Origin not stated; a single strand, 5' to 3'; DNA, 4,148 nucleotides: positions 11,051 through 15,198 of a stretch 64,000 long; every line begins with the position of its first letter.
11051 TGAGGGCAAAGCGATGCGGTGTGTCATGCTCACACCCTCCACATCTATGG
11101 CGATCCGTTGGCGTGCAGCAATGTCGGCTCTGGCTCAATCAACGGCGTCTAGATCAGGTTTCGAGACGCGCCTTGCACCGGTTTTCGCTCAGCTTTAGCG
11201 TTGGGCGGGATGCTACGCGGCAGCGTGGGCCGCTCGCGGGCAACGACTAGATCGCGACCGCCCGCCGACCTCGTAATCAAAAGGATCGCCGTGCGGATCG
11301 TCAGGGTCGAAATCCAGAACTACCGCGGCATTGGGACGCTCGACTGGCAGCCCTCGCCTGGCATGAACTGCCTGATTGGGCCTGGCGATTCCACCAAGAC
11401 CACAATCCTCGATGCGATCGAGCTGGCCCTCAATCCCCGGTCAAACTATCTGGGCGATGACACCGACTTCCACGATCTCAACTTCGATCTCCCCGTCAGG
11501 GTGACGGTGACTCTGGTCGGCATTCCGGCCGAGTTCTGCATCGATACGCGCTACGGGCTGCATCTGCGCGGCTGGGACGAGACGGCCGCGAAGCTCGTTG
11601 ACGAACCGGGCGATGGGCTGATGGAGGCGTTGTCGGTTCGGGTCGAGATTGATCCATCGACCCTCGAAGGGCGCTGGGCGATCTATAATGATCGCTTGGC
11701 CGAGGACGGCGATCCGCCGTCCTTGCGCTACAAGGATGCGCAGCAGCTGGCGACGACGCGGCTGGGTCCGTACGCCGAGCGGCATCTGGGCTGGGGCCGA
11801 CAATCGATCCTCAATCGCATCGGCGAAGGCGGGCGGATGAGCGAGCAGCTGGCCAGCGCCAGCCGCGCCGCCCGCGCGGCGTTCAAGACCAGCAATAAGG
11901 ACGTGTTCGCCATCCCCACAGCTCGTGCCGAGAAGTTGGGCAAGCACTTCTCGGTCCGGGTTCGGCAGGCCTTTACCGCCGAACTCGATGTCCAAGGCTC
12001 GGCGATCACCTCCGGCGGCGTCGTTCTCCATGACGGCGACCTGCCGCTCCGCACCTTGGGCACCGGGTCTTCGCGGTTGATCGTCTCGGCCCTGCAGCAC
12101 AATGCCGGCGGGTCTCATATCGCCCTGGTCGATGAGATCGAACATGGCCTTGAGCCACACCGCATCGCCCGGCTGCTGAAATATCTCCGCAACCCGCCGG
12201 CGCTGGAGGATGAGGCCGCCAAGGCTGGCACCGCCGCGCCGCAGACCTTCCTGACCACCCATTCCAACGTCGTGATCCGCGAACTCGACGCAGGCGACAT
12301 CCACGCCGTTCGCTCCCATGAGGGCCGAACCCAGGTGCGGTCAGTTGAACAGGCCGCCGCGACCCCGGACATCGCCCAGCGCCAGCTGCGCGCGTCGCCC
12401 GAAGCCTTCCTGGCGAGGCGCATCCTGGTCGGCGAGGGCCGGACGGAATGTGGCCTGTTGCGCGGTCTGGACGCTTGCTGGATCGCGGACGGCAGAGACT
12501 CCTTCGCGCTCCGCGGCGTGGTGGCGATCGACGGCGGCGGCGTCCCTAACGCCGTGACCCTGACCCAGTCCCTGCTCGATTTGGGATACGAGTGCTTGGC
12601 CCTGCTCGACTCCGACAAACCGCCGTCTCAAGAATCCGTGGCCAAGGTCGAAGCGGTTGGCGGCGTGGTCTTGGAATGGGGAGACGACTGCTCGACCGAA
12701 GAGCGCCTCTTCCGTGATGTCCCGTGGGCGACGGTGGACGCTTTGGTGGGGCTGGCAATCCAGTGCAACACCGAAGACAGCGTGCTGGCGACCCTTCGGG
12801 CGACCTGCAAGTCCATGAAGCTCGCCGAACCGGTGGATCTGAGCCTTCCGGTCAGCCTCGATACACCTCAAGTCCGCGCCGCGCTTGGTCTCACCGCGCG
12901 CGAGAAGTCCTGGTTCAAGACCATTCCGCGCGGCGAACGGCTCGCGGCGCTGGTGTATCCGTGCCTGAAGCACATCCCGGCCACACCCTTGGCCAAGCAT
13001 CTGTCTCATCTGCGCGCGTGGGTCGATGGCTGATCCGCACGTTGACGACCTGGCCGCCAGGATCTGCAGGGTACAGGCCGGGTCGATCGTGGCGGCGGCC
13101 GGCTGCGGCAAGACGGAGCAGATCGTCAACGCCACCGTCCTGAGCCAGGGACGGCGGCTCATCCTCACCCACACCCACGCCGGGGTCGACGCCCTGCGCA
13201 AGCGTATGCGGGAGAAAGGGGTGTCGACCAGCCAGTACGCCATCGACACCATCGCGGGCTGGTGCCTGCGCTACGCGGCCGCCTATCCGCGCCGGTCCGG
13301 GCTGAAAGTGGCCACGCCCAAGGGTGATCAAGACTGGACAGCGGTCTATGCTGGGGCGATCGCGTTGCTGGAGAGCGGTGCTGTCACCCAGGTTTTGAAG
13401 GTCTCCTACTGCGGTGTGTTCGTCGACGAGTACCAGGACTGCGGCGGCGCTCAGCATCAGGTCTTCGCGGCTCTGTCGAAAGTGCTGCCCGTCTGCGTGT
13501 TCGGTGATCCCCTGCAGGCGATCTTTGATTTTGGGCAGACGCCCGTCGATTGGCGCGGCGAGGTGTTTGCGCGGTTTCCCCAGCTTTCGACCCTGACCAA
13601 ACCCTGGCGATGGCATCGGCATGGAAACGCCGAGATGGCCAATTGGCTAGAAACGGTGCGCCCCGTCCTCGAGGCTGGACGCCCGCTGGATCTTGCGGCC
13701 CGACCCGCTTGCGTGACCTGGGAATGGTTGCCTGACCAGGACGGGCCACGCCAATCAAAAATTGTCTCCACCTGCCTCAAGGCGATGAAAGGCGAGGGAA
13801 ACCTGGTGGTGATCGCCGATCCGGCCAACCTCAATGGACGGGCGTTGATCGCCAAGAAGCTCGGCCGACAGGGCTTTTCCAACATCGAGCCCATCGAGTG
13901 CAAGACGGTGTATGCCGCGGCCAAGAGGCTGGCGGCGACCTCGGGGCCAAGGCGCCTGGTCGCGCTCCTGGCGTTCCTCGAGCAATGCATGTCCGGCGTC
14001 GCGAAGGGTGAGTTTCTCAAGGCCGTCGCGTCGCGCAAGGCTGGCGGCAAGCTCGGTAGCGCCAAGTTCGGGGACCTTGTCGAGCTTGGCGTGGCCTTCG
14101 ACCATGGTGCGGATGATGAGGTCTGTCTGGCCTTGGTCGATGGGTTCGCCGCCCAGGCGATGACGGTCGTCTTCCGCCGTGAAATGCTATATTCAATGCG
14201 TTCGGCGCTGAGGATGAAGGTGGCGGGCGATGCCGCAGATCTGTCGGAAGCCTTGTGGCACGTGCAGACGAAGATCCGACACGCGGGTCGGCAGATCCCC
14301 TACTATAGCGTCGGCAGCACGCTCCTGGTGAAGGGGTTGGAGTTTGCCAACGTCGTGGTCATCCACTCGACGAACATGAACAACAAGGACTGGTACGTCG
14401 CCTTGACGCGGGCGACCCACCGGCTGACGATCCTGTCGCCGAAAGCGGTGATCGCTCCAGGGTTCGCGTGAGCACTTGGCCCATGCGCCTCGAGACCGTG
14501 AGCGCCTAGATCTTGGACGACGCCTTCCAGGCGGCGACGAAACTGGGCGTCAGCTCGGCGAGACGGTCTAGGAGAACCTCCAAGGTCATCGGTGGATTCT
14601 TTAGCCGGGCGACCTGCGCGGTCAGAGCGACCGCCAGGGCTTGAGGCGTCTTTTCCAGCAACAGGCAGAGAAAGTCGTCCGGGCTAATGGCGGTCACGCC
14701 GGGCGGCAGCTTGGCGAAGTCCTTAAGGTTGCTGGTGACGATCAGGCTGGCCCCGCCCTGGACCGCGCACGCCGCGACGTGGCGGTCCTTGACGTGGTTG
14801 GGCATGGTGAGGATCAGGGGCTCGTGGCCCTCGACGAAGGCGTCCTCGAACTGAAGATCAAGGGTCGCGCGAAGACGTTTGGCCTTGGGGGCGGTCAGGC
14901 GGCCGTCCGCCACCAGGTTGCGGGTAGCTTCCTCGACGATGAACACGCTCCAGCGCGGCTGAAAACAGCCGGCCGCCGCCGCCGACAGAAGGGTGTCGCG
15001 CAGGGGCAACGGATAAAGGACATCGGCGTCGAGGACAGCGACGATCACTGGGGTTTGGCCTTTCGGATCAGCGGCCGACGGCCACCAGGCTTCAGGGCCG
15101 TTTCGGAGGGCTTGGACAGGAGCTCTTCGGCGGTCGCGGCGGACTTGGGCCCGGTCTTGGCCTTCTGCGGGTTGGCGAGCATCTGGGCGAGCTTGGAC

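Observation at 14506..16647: Rewired PIN toxin module: toxin coupled to an unknown wHTH protein, usual antitoxin facing the other way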

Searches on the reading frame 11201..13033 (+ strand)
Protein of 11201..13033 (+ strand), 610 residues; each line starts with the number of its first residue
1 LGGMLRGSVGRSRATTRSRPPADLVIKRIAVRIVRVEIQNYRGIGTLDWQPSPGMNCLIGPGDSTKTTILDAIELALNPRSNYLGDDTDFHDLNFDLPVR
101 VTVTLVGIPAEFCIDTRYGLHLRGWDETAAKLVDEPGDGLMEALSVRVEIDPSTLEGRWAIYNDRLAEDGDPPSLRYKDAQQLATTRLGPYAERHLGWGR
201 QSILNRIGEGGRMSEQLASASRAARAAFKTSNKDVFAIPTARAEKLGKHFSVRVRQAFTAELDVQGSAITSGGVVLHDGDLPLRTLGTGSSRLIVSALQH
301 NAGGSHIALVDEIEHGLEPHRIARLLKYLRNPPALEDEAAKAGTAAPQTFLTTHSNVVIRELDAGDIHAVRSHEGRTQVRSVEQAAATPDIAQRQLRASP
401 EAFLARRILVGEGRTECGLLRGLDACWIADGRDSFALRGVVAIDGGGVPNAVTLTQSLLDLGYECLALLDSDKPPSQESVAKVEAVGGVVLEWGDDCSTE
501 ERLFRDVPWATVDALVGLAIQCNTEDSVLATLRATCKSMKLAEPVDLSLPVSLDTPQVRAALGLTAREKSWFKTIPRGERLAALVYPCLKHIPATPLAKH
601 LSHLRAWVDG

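Call 3: search_protein_families(library=pfam, proteins=[window:11201-13033:+], max_evalue=0.1)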
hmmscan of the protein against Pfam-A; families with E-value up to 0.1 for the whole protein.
window:11201-13033:+ (610 aa): 6 families
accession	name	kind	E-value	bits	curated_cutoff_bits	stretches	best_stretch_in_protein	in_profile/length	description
PF13304.12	AAA_21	-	3.9e-17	63.7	27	1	55-359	1-303/304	AAA domain, putative AbiEii toxin, Type IV TA system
PF13175.12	AAA_15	-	1.9e-10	41.3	32.1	2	33-84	3-54/374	AAA ATPase domain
PF13476.12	AAA_23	-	2.5e-06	28.7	27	1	35-88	1-54/201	AAA domain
PF02463.25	SMC_N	-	0.00021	21.2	40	1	33-78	2-49/220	RecF/RecN/SMC N terminal domain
PF20469.4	OLD-like_TOPRIM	-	0.0093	16.9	23.2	1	403-472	1-67/67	Overcoming lysogenization defect protein-like, TOPRIM domain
PF13555.12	AAA_29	-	0.01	16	27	1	41-81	9-50/61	P-loop containing region of AAA domain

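Call 4: search_protein_families(library=padloc, proteins=[window:11201-13033:+], max_evalue=0.1)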
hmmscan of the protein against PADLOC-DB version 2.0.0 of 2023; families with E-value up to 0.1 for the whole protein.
window:11201-13033:+ (610 aa): 77 families (the best 25 are shown)
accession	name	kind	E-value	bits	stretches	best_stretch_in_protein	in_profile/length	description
PDLC04168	GajA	-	1.8e-191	635.7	1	32-609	3-568/570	-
PDLC04169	GajA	-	1.2e-84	283.3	1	174-609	2-432/434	-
PDLC04170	GajA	-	1.8e-31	107.4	1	33-526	3-485/565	-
PDLC00086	GajA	-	1.5e-19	68.2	2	306-480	305-472/600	AAA ATPase domain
PDLC02980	AriA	-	7.3e-17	60.3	1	55-359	1-303/304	-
PDLC00102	GajA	-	6.4e-14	49.3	2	32-91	2-61/532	AAA ATPase domain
PDLC02358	Old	-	1.7e-13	48.2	2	31-111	2-76/578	Old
PDLC04176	HEC-01A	-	1.8e-13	48.6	2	294-387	266-349/371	-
PDLC00096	GajA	-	9.8e-13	45.7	2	35-208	5-170/630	AAA ATPase domain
PDLC00099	GajA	-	1.2e-12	45.7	2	35-109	5-85/626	AAA ATPase domain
PDLC02979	AriA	-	6.7e-11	40.6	2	33-87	3-57/373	-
PDLC00080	GajA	-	3.4e-10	37.3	2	36-96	6-77/622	AAA ATPase domain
PDLC04135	mad3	-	5.1e-10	37.4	1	32-387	1-355/374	mads_3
PDLC00098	GajA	-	1.1e-09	35.6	2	33-80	3-50/534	AAA ATPase domain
PDLC00067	GajA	-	1.8e-09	34.7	2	31-94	3-65/604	AAA ATPase domain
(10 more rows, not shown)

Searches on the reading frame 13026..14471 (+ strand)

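Call 3: search_protein_families(library=pfam, proteins=[window:13026-14471:+], max_evalue=0.1)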
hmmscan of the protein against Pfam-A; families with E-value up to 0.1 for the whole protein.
window:13026-14471:+ (481 aa): 4 families
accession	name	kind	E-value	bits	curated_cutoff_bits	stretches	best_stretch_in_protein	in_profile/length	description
PF00580.27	UvrD-helicase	-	1.2e-11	45.3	23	2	103-169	187-255/271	UvrD/REP helicase N-terminal domain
PF01443.25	Viral_helicase1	-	8.5e-10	39.3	21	2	435-470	185-227/228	Viral superfamily 1 RNA helicase core domain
PF13245.12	AAA_19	-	3.5e-05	24.4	25.1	1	19-167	14-131/134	AAA domain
PF13538.12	UvrD_C_2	-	0.00061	20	27.4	1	435-469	10-51/52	UvrD-like helicase C-terminal domain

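Call 4: search_protein_families(library=padloc, proteins=[window:13026-14471:+], max_evalue=0.1)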
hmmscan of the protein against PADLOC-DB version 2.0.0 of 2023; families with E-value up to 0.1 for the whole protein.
window:13026-14471:+ (481 aa): 48 families (the best 25 are shown)
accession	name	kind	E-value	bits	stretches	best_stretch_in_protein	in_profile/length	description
PDLC04173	GajB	-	1.7e-152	506.7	1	12-477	5-468/471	-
PDLC04171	GajB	-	2.3e-71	238.9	1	13-397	8-391/392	-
PDLC04172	GajB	-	1.2e-49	167.7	2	21-215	10-209/505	-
PDLC00148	GajB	-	1.5e-14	51.8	2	21-75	6-62/369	UrvD helicase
PDLC00122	GajB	-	1.7e-14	51.6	2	114-169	148-206/502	UrvD helicase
PDLC00123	GajB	-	1.7e-13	48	1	114-171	163-221/540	UrvD helicase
PDLC00132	GajB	-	2.9e-10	37.4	2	114-171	201-260/625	UrvD helicase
PDLC00119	GajB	-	3e-10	37.7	1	116-171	207-263/565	UrvD helicase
PDLC00117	GajB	-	3.5e-10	37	1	104-169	194-262/604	UrvD helicase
PDLC03802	RTasHel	-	2.3e-09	34.7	1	119-175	184-240/675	DRT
PDLC00140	GajB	-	3.1e-09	34.5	2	21-73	6-61/365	UrvD helicase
PDLC00104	GajB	-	9.2e-09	32.6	1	114-170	151-208/574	UrvD helicase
PDLC00127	GajB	-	1.3e-08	31.8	2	119-168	193-246/594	UrvD helicase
PDLC00136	GajB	-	3.1e-08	31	1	119-195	198-276/570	UrvD helicase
PDLC00131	GajB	-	1.7e-07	28.6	1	120-177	239-298/647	UrvD helicase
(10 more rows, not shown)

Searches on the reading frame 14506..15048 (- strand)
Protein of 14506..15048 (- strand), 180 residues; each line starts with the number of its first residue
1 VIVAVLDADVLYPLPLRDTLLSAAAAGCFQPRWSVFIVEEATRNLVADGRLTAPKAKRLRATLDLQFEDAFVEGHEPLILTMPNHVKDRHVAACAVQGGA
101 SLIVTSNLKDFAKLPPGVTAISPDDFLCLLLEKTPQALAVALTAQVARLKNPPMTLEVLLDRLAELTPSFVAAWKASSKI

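Call 3: search_protein_families(library=pfam, proteins=[window:14506-15048:-], max_evalue=0.1)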
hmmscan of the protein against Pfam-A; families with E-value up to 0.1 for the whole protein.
window:14506-15048:- (180 aa): 1 family
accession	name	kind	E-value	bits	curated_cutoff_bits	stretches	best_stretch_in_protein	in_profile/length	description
PF13470.12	PIN_3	-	2.6e-06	28.7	27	1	4-108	2-114/115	PIN domain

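Call 4: search_protein_families(library=padloc, proteins=[window:14506-15048:-], max_evalue=0.1)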
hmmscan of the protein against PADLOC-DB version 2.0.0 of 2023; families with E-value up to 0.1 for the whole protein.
window:14506-15048:- (180 aa): 0 families

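Call 5: search_protein_families(library=ncbifam, proteins=[window:14506-15048:-], max_evalue=1)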
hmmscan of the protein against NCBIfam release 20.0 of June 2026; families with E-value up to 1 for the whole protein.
window:14506-15048:- (180 aa): 1 family
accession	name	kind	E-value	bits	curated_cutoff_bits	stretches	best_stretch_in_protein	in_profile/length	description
NF046100.1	RSP_2648_fam_PIN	equivalog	1.2e-27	97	170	1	4-150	1-151/177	RSP_2648 family PIN domain-containing protein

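Call 6: search_protein_families(library=phrogs, proteins=[window:14506-15048:-], max_evalue=1)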
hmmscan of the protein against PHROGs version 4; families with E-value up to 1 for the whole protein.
window:14506-15048:- (180 aa): 1 family
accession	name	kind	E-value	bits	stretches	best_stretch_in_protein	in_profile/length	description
phrog_13721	-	unknown function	0.021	16.2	1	86-115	99-127/136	-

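Call 70: search_dna_similar(query=window:14506-15048:-, collection=plasmids, mode=protein, max_rows=25, rows=spread)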
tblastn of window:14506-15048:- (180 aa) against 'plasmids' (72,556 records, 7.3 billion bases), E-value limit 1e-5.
Records with a match: 261; places in all: 263; records where one place covers at least 80% of the query: 163.
Best place of each record, by identity: <60% 261.
By first word of the organism name: Rhizobium 59; Agrobacterium 22; Rhodococcus 14; Sinorhizobium 10; Pantoea 10; Phaeobacter 10; Zymomonas 8; Enterobacter 7; Deinococcus 5; Salmonella 5; and 73 more.
By predicted mobility (MOB-suite, as given by PLSDB): conjugative 123; non-mobilizable 93; mobilizable 45.
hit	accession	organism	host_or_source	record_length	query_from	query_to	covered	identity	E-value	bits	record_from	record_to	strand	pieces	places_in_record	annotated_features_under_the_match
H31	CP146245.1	Agrobacterium vitis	Vitis vinifera,cell culture,Grape gall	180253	1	172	96%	50.6%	6e-37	141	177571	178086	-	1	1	PIN domain-containing protein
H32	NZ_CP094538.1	Hymenobacter monticola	Single cell,a pond on the Huanglong ...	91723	2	163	90%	44.4%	1e-21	98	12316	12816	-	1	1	PIN domain-containing protein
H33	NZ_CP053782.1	Edwardsiella ictaluri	-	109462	5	166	90%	41.7%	4e-23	102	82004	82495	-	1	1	PIN domain-containing protein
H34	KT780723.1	uncultured bacterium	-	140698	5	163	88%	41.8%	1e-21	98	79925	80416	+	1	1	hypothetical protein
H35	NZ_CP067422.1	Skermanella sp. TT6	Homo sapiens,single cell,skin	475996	5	180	98%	37.2%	9e-19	90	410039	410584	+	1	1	PIN domain-containing protein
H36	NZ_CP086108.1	Skermanella mucosa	single cell,crude oil contaminated ...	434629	5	180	98%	36.6%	3e-18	88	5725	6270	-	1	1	PIN domain-containing protein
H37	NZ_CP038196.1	Paracoccus versutus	single cell,soil adjacent to the roots ...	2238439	2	166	92%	38.4%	3e-16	82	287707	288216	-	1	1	none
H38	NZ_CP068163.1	Corynebacterium glucuronolyticum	-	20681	5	164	89%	39.2%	5e-21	96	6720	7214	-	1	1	PIN domain-containing protein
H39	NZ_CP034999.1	Rhizobium acidisoli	Phaseolus vulgaris,root nodule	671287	3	130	71%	48.5%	2e-14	77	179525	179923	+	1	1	PIN domain-containing protein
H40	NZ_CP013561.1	Rhizobium phaseoli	Phaseolus vulgaris,Whole ...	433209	3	127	69%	48.9%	6e-15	79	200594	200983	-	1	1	PIN domain-containing protein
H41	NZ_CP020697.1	Sulfitobacter sp. D7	calanoid copepod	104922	3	162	89%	37.7%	3e-15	80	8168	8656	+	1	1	PIN domain-containing protein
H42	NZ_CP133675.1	Agrobacterium pusense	Vaccinium sp.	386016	3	133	73%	45.3%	2e-18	89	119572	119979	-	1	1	PIN domain-containing protein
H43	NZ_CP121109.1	Pantoea sp. X85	metagenomic assembly,rabbit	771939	5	163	88%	37.0%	2e-16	83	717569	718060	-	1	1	PIN domain-containing protein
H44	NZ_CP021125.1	Rhizobium sp. Kim5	Phaseolus vulgaris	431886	3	127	69%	46.6%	3e-12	71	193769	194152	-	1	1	PIN domain-containing protein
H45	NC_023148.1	Phaeobacter gallaeciensis DSM 26640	-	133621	5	152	82%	39.0%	4e-14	76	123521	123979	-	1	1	PIN domain-containing protein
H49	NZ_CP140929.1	Sinorhizobium medicae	Medicago lupulina,whole organism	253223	2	133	73%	41.3%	1e-14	78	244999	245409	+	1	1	PIN domain-containing protein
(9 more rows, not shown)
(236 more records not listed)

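Call 71: get_annotated_region(hit=H31, flank=1800)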
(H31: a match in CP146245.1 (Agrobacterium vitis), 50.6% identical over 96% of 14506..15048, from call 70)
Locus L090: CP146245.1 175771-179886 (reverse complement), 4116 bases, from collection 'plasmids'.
description: Agrobacterium vitis strain CG957 plasmid pUnnamed3, complete sequence
organism: Agrobacterium vitis (NCBI taxid 373)
taxonomy: Bacteria; Pseudomonadota; Alphaproteobacteria; Hyphomicrobiales; Rhizobiaceae; Agrobacterium; Agrobacterium vitis
host: -; source: Vitis vinifera,cell culture,Grape gall; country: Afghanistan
typing (MOB-suite, as given by PLSDB): conjugative; replicon rep_cluster_490; relaxase MOBP,MOBQ; mating-pair formation MPF_T
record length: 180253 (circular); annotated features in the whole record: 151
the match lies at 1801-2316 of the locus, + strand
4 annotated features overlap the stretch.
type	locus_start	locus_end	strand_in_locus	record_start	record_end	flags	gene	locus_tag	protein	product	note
CDS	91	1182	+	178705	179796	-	-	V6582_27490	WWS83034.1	hypothetical protein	-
CDS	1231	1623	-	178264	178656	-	-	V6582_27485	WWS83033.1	helix-turn-helix domain-containing protein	-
CDS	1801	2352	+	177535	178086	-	-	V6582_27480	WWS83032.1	PIN domain-containing protein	-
CDS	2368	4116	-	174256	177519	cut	-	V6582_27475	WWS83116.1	error-prone DNA polymerase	-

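Call 72: get_annotated_region(hit=H33, flank=1800)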
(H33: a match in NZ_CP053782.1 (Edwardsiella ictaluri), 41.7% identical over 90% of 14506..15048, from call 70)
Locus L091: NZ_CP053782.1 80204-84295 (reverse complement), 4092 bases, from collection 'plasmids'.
description: Edwardsiella ictaluri strain 2234 plasmid pEI-2234-3, complete sequence
organism: Edwardsiella ictaluri (NCBI taxid 67780)
taxonomy: Bacteria; Pseudomonadota; Gammaproteobacteria; Enterobacterales; Hafniaceae; Edwardsiella; Edwardsiella ictaluri
host: -; source: -; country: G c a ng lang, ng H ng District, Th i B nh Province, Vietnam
typing (MOB-suite, as given by PLSDB): mobilizable; replicon IncC; mating-pair formation MPF_F
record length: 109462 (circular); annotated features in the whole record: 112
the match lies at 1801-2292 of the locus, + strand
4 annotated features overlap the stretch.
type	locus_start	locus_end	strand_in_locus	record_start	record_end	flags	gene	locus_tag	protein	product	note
CDS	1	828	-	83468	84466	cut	-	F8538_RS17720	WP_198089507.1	tyrosine-type recombinase/integrase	GO:0015074 - DNA integration [Evidence IEA]; GO:0006310 - DNA recombination [Evidence IEA]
CDS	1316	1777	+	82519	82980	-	-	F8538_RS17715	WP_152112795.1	helix-turn-helix domain-containing protein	-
CDS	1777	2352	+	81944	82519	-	-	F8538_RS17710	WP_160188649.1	PIN domain-containing protein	-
CDS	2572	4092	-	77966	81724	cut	-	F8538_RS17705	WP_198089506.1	hypothetical protein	-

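Call 73: get_annotated_region(hit=H35, flank=1800)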
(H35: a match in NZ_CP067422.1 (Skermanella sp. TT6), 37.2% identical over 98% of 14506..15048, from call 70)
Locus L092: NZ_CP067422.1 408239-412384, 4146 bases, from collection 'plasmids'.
description: Skermanella sp. TT6 plasmid pTT6-2, complete sequence
organism: Skermanella sp. TT6 (NCBI taxid 2775420)
taxonomy: Bacteria; Pseudomonadota; Alphaproteobacteria; Rhodospirillales; Azospirillaceae; Skermanella; Skermanella sp. TT6
host: -; source: Homo sapiens,single cell,skin; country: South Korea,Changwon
typing (MOB-suite, as given by PLSDB): non-mobilizable
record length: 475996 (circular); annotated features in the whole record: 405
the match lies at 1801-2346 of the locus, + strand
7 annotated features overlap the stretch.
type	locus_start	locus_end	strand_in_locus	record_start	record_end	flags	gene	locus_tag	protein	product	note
CDS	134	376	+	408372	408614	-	-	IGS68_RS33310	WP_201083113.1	type II toxin-antitoxin system Phd/YefM family antitoxin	-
CDS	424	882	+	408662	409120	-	-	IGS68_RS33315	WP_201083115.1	type II toxin-antitoxin system VapC family toxin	-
CDS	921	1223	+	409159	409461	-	-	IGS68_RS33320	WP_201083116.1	helix-turn-helix transcriptional regulator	-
CDS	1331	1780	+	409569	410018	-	-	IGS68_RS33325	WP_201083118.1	helix-turn-helix domain-containing protein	-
CDS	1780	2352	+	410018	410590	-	-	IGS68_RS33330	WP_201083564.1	PIN domain-containing protein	-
CDS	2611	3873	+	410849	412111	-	-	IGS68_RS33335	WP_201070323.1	IS110 family transposase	-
CDS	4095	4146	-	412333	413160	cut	-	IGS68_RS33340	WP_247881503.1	IclR family transcriptional regulator C-terminal domain-containing protein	-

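Call 74: get_annotated_region(hit=H38, flank=1800)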
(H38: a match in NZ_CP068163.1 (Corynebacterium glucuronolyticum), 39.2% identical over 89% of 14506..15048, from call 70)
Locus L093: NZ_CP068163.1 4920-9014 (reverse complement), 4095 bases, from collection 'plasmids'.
description: Corynebacterium glucuronolyticum strain FDAARGOS_1111 plasmid unnamed, complete sequence
organism: Corynebacterium glucuronolyticum (NCBI taxid 39791)
taxonomy: Bacteria; Actinomycetota; Actinomycetes; Mycobacteriales; Corynebacteriaceae; Corynebacterium; Corynebacterium glucuronolyticum
host: -; source: -; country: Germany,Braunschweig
typing (MOB-suite, as given by PLSDB): mobilizable; replicon rep_cluster_1173; relaxase MOBF
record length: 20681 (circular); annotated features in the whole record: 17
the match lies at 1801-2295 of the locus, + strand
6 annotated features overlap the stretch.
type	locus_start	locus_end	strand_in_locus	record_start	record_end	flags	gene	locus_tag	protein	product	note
CDS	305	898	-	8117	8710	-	-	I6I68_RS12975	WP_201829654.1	recombinase family protein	GO:0006310 - DNA recombination [Evidence IEA]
CDS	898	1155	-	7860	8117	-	-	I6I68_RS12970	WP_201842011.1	hypothetical protein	-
CDS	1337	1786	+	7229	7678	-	-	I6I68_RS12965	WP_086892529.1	helix-turn-helix domain-containing protein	-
CDS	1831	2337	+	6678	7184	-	-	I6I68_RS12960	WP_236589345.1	PIN domain-containing protein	-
CDS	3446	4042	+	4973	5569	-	-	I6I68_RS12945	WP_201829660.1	ParA family protein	-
CDS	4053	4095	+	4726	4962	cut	-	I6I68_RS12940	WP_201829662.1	peptide transporter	-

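Call 96: get_annotated_region(hit=H42, flank=1500)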
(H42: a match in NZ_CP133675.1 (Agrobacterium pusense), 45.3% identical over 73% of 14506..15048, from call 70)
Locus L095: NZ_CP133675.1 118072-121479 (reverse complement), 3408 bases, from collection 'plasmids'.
description: Agrobacterium pusense strain Bbcg2-2 plasmid pAtBbcg2-2, complete sequence
organism: Agrobacterium pusense (NCBI taxid 648995)
taxonomy: Bacteria; Pseudomonadota; Alphaproteobacteria; Hyphomicrobiales; Rhizobiaceae; Agrobacterium; Agrobacterium pusense
host: -; source: Vaccinium sp.; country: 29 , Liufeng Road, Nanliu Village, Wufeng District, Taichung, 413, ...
typing (MOB-suite, as given by PLSDB): non-mobilizable
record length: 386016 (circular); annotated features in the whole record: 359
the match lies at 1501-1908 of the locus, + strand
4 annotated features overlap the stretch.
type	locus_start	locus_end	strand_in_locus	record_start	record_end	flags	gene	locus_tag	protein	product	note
CDS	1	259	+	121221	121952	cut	-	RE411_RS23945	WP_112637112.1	protein phosphatase 2C domain-containing protein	-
CDS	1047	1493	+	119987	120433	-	-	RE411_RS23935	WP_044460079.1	excisionase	-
CDS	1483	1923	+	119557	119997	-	-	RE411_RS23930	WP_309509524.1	PIN domain-containing protein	-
CDS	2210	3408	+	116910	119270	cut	-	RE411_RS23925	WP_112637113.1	hypothetical protein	-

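Call 97: get_annotated_region(hit=H49, flank=1500)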
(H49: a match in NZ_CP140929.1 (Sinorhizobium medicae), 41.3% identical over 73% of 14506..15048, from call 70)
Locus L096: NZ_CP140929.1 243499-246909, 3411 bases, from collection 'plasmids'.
description: Sinorhizobium medicae strain ml4 plasmid pSymB, complete sequence
organism: Sinorhizobium medicae (NCBI taxid 110321)
taxonomy: Bacteria; Pseudomonadota; Alphaproteobacteria; Hyphomicrobiales; Rhizobiaceae; Sinorhizobium; Sinorhizobium medicae
host: -; source: Medicago lupulina,whole organism; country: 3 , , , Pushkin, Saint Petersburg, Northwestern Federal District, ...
typing (MOB-suite, as given by PLSDB): mobilizable; relaxase MOBP,MOBP
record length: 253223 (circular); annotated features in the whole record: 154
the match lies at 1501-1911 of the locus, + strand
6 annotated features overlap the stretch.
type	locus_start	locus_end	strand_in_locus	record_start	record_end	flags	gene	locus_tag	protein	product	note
CDS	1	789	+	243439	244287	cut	-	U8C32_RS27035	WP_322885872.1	DUF932 domain-containing protein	-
CDS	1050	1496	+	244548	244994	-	-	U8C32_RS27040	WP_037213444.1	excisionase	-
CDS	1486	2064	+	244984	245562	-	-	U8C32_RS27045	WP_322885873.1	PIN domain-containing protein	-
CDS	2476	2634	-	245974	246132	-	-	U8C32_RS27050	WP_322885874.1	hypothetical protein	-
CDS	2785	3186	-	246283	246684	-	-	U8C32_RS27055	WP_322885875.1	type II toxin-antitoxin system VapC family toxin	-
CDS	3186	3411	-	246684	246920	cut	vapB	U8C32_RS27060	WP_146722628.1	type II toxin-antitoxin system VapB family antitoxin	-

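Call 98: get_annotated_region(hit=H41, flank=1500)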
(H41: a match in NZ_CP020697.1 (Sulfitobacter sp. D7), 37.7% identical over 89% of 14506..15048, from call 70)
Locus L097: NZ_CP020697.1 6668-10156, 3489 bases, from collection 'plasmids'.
description: Sulfitobacter sp. D7 plasmid p3SUD7, complete sequence
organism: Sulfitobacter sp. D7 (NCBI taxid 1968541)
taxonomy: Bacteria; Pseudomonadota; Alphaproteobacteria; Rhodobacterales; Roseobacteraceae; Sulfitobacter; Sulfitobacter sp. D7
host: -; source: calanoid copepod; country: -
typing (MOB-suite, as given by PLSDB): mobilizable; replicon rep_cluster_392,rep_cluster_517; relaxase MOBP
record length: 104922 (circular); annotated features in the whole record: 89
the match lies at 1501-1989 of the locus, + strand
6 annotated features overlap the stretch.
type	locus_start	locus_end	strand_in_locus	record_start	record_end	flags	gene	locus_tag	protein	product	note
CDS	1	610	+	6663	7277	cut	-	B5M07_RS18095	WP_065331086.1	SMC-Scp complex subunit ScpB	-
CDS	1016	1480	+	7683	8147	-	-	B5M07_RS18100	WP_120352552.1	helix-turn-helix domain-containing protein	-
CDS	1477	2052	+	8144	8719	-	-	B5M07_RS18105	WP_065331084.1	PIN domain-containing protein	-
CDS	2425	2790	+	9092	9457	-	-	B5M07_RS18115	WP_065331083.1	transposase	GO:0006313 - DNA transposition [Evidence IEA]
CDS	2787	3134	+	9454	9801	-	tnpB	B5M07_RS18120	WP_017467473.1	IS66 family insertion sequence element accessory protein TnpB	-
CDS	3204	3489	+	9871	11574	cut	-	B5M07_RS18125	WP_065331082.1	IS66 family transposase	-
